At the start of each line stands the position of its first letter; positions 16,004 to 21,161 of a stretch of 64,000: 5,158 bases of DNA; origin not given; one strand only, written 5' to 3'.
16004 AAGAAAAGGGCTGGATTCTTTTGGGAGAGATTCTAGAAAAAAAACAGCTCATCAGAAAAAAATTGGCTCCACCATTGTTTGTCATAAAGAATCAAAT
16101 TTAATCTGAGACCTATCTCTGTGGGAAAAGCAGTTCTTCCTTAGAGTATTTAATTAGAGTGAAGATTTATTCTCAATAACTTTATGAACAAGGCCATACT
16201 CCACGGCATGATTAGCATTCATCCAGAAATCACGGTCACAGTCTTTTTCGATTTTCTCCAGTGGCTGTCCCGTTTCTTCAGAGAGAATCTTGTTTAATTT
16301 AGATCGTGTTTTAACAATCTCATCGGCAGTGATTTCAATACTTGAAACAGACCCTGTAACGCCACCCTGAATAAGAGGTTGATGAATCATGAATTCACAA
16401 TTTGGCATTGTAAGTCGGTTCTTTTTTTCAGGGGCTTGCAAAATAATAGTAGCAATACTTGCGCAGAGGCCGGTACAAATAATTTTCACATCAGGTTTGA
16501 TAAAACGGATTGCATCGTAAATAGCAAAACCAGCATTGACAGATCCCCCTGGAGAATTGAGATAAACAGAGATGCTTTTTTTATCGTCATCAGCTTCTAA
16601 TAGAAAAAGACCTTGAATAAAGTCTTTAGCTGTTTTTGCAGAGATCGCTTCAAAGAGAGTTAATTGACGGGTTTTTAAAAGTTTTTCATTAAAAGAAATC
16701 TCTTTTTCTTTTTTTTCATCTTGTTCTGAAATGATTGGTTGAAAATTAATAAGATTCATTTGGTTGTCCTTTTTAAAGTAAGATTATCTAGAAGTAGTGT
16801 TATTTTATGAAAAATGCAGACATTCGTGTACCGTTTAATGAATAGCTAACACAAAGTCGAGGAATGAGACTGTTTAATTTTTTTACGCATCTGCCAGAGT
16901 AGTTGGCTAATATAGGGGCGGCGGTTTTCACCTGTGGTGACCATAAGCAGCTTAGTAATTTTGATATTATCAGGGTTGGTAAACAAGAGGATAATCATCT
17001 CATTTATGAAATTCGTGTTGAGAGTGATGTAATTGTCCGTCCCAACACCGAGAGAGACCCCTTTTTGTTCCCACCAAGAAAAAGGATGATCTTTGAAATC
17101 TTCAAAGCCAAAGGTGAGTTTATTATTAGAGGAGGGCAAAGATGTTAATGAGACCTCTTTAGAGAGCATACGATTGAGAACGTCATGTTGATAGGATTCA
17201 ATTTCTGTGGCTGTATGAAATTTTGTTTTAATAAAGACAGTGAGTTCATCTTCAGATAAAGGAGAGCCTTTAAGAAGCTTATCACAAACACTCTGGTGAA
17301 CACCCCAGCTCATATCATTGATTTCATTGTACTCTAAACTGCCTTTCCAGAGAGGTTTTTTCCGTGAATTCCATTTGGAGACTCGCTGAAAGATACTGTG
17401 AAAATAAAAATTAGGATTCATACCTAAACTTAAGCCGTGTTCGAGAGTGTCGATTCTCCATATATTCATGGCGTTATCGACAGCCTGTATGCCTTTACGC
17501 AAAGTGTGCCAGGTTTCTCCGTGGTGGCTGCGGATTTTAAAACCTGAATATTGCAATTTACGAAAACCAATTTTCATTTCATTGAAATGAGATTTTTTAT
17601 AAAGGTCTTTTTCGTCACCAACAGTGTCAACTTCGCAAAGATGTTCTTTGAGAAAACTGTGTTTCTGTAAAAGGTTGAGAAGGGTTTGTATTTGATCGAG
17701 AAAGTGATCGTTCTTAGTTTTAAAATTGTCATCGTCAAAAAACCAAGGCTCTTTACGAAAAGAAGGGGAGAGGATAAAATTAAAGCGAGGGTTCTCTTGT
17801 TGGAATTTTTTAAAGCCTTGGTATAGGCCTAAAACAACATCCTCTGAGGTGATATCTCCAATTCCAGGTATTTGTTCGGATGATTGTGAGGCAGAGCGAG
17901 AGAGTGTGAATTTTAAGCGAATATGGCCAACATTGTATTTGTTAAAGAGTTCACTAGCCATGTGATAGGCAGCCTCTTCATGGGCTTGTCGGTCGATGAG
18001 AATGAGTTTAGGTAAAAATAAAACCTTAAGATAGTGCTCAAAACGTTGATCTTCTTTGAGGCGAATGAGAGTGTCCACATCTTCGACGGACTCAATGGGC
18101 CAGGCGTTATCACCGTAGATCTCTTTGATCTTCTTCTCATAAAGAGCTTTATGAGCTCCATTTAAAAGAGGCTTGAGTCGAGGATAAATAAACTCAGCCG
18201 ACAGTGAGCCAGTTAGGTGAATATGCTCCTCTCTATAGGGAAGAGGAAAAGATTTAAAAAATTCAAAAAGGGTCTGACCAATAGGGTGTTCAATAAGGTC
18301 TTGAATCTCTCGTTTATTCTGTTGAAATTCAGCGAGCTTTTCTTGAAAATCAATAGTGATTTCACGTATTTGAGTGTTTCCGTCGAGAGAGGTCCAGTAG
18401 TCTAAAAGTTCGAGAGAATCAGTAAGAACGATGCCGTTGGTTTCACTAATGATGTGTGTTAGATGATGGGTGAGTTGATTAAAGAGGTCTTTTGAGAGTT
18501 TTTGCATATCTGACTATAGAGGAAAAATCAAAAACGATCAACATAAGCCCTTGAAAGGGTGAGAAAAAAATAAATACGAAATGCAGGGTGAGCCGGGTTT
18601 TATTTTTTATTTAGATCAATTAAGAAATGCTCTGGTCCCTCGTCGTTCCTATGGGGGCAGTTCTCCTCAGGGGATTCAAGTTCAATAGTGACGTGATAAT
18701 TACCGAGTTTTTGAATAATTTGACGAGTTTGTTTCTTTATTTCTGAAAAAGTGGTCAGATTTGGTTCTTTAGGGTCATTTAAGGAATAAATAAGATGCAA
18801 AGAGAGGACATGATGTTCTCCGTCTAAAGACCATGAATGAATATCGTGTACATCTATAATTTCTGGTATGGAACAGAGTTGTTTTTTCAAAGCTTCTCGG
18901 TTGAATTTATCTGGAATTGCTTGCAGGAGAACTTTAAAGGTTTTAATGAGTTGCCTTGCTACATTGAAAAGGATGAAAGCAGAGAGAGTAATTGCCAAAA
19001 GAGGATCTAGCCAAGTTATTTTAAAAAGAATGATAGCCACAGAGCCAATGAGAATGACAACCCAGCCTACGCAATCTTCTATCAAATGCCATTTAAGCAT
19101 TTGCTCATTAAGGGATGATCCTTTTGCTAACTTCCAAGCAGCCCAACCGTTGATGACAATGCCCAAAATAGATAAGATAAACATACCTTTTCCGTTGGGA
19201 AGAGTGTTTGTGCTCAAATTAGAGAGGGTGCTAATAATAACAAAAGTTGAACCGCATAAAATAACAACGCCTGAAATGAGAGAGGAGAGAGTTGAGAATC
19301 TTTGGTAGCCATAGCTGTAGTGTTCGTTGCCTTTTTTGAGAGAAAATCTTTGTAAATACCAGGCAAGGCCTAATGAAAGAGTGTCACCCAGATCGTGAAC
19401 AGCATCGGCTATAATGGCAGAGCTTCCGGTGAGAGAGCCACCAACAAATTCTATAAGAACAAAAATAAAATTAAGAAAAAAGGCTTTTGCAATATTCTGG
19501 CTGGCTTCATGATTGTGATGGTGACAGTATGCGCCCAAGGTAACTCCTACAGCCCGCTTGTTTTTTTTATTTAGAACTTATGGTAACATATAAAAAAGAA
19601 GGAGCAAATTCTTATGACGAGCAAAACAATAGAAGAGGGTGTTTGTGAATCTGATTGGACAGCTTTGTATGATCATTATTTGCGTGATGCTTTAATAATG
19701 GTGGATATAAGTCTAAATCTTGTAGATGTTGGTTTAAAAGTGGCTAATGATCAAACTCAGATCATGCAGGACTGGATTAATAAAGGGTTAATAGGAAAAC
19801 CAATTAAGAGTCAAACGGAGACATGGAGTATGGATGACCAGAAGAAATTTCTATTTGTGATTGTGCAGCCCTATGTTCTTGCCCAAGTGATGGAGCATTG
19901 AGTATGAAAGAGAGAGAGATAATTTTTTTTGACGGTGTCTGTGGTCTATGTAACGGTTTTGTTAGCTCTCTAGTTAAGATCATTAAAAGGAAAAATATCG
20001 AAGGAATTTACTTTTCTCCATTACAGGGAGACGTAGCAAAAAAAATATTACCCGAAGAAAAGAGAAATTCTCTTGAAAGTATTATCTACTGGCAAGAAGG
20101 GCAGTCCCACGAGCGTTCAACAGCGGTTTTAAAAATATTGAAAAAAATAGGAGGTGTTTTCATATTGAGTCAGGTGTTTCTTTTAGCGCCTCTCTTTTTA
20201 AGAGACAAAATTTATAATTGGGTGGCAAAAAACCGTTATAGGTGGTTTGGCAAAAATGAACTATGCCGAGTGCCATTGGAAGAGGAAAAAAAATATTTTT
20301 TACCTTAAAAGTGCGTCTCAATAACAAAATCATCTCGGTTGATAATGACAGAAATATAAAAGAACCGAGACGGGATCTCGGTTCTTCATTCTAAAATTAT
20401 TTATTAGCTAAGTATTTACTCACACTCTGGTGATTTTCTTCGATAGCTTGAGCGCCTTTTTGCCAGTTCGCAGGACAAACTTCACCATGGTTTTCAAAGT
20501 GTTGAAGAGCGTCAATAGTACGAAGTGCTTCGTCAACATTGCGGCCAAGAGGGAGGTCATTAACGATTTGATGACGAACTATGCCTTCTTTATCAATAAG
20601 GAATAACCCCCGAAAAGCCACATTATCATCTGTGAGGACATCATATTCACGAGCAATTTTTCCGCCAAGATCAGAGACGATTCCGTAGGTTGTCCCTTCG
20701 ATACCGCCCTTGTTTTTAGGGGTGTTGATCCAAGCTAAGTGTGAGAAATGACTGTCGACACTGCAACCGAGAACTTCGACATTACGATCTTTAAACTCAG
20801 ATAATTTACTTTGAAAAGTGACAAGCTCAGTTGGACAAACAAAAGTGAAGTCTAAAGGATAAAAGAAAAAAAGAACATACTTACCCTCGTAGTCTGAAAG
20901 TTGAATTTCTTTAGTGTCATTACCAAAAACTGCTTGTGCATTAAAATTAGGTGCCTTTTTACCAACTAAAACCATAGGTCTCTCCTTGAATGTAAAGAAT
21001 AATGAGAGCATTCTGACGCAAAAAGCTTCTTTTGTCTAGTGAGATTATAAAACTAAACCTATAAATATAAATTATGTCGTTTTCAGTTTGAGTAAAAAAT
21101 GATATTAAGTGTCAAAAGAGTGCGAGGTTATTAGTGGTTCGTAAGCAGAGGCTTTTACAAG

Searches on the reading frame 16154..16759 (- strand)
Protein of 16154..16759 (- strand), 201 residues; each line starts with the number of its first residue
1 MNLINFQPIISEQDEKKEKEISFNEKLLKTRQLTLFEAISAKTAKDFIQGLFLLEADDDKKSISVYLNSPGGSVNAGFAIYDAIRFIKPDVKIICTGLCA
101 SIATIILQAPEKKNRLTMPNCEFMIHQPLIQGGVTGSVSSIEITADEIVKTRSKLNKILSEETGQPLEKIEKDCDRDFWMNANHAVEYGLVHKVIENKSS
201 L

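Call 9: search_protein_families(library=pfam, proteins=[window:16154-16759:-])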
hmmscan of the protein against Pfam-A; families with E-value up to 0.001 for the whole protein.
window:16154-16759:- (201 aa): 1 family
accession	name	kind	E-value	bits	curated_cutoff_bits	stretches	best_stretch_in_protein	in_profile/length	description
PF00574.28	CLP_protease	-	8.2e-65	218.5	20.2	1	16-197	2-181/182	Clp protease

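Call 12: find_encoding_contigs(protein=window:16154-16759:-, flank=10000, max_places=10)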
Protein window:16154-16759:- (201 aa): no gene with exactly this product is on record in the collection.

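Call 16: find_homologous_proteins(query=window:16154-16759:-, max_evalue=1e-40)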
Query window:16154-16759:- (201 aa): 2527 proteins with E <= 1e-40 among 4202 candidates; the best 120 are listed.
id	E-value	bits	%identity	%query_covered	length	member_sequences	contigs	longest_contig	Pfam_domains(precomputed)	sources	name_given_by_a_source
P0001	2.1e-126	437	100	100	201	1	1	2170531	PF00574.29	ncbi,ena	-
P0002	3.6e-99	348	79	99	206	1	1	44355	PF00574.29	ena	-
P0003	7.9e-97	340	82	90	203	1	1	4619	PF00574.29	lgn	-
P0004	2.6e-96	339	76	100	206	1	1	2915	PF00574.29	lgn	-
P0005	7.9e-76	272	64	95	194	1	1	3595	PF00574.29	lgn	-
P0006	1.4e-75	271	64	94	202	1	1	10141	PF00574.29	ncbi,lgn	ncbi:MAG: ClpP family protease [Pseudobdellovibrionaceae bacterium]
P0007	1.8e-75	271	66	90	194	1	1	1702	PF00574.29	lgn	-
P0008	6.6e-75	269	64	95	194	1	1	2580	PF00574.29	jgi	jgi:ATP-dependent Clp protease protease subunit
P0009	6.7e-75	269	62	95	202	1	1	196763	PF00574.29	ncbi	-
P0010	1.1e-74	268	65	93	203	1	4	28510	PF00574.29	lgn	-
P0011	2.5e-74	267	65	95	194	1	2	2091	PF00574.29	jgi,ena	jgi:ATP-dependent Clp protease protease subunit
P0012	3.2e-74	267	62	95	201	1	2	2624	PF00574.29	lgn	-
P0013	6.5e-74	266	65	94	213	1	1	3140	PF00574.29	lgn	-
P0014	6.5e-74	266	61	95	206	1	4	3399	PF00574.29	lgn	-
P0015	7.1e-74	265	63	95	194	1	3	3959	PF00574.29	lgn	-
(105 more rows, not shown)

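Call 18: find_encoding_contigs(protein=P0001, flank=10000, max_places=5)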
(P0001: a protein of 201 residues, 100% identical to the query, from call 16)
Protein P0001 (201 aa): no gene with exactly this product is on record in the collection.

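Call 19: find_encoding_contigs(protein=P0002, flank=10000, max_places=5)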
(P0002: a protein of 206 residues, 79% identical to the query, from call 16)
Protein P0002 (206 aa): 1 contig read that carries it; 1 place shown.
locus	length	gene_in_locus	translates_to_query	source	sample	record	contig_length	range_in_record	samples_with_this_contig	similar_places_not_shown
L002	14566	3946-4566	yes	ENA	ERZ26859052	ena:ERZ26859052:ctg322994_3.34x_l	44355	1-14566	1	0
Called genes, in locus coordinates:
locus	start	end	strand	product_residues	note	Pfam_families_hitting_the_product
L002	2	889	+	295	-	?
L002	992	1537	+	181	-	PF01844:HNH, PF13395:HNH_4, PF14279:HNH_5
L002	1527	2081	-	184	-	PF00881:Nitroreductase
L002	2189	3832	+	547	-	PF00962:A_deaminase (faint)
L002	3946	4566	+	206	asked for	PF00574:CLP_protease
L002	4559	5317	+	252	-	PF00106:adh_short, PF08659:KR, PF13561:adh_short_C2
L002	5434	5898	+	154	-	-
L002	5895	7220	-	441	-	PF05195:AMP_N, PF00557:Peptidase_M24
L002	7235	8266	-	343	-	PF01734:Patatin (weak)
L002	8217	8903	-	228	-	PF01728:FtsJ, PF13649:Methyltransf_25 (weak)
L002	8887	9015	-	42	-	PF01479:S4 (weak)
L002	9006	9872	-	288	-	PF00348:polyprenyl_synt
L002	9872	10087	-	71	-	PF02609:Exonuc_VII_S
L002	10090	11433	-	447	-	PF13742:tRNA_anti_2, PF01336:tRNA_anti-codon, PF02601:Exonuc_VII_L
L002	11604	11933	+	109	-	-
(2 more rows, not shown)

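Call 24: find_encoding_contigs(protein=P0003, flank=10000, max_places=5)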
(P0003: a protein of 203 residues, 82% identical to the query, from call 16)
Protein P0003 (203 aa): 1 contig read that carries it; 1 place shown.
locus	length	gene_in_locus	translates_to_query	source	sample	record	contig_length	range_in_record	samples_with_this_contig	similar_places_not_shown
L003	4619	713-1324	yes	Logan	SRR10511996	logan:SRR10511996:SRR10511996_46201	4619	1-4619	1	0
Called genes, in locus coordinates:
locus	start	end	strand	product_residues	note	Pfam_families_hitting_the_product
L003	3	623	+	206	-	?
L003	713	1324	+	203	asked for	PF00574:CLP_protease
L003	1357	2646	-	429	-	PF05195:AMP_N, PF00557:Peptidase_M24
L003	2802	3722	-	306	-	PF01734:Patatin (weak)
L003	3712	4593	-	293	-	PF01479:S4 (weak), PF13649:Methyltransf_25 (faint), PF01728:FtsJ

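Call 25: find_encoding_contigs(protein=P0004, flank=10000, max_places=5)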
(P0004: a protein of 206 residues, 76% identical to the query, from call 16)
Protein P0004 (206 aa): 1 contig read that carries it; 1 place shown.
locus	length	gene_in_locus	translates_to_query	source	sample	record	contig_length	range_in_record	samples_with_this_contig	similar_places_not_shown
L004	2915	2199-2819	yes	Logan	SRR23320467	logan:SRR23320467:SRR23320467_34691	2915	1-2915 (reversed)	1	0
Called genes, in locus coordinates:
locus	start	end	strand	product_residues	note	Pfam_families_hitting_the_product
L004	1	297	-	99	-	?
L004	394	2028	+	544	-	PF00962:A_deaminase (faint)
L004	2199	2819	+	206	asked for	PF00574:CLP_protease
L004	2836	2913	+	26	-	?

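Call 41: list_cluster_members(proteins=[P0001])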
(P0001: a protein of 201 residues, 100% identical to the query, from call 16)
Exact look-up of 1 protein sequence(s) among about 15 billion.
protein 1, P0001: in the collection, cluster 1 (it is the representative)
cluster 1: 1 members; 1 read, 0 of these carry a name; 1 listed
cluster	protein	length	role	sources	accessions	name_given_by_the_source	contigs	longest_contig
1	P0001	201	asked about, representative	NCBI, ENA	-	-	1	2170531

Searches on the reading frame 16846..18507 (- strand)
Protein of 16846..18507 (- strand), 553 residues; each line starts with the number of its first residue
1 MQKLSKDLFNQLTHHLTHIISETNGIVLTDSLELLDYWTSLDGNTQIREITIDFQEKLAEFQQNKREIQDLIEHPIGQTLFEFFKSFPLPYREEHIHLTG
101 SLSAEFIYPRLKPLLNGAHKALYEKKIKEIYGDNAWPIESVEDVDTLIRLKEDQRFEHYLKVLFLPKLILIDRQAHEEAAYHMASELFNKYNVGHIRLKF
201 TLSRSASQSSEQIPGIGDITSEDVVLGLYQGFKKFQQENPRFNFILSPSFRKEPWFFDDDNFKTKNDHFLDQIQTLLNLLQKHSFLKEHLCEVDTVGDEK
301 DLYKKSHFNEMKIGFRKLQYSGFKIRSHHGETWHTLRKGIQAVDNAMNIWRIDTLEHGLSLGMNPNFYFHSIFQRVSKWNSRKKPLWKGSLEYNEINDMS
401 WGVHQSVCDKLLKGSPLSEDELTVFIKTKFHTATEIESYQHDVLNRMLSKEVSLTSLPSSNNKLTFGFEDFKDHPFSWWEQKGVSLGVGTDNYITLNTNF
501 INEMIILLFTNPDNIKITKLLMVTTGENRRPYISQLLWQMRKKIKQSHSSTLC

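Call 9: search_protein_families(library=pfam, proteins=[window:16846-18507:-])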
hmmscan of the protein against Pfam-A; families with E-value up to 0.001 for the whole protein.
window:16846-18507:- (553 aa): 1 family
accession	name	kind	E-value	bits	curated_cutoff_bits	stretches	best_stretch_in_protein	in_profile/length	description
PF00962.28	A_deaminase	-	3.5e-10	39.9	27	1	133-360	27-221/330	Adenosine deaminase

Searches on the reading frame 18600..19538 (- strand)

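Call 27: search_protein_families(library=pfam, proteins=[window:18600-19538:-])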
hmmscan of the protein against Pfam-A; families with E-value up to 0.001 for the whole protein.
window:18600-19538:- (312 aa): 2 families
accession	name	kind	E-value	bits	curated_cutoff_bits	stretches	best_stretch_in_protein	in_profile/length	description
PF01545.26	Cation_efflux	-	4e-36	125.1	26.6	1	19-205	4-198/198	Cation efflux family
PF16916.11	ZT_dimer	-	1.2e-07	32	26.7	1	209-288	1-76/78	Dimerisation domain of Zinc Transporter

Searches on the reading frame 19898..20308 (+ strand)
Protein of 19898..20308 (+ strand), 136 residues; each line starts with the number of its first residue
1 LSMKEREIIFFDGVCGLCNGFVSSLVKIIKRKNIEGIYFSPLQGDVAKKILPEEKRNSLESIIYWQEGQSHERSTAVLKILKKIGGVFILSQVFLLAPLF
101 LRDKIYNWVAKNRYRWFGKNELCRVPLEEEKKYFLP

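Call 27: search_protein_families(library=pfam, proteins=[window:19898-20308:+])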
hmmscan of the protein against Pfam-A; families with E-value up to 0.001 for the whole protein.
window:19898-20308:+ (136 aa): 1 family
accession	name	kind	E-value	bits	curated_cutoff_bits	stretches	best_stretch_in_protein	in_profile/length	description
PF04134.17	DCC1-like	-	8.2e-22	79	27.8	1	9-119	1-113/113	DCC1-like thiol-disulfide oxidoreductase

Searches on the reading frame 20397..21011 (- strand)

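Call 27: search_protein_families(library=pfam, proteins=[window:20397-21011:-])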
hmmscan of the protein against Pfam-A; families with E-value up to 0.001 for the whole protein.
window:20397-21011:- (204 aa): 3 families
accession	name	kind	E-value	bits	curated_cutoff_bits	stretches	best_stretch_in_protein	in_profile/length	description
PF00578.27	AhpC-TSA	-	4.8e-38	130.3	26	1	16-147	1-123/124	AhpC/TSA family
PF08534.16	Redoxin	-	1.6e-17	64.1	26.6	1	16-159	2-141/148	Redoxin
PF10417.14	1-cysPrx_C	-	2.4e-09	37.5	21.1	1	168-196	1-30/41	C-terminal domain of 1-Cys peroxiredoxin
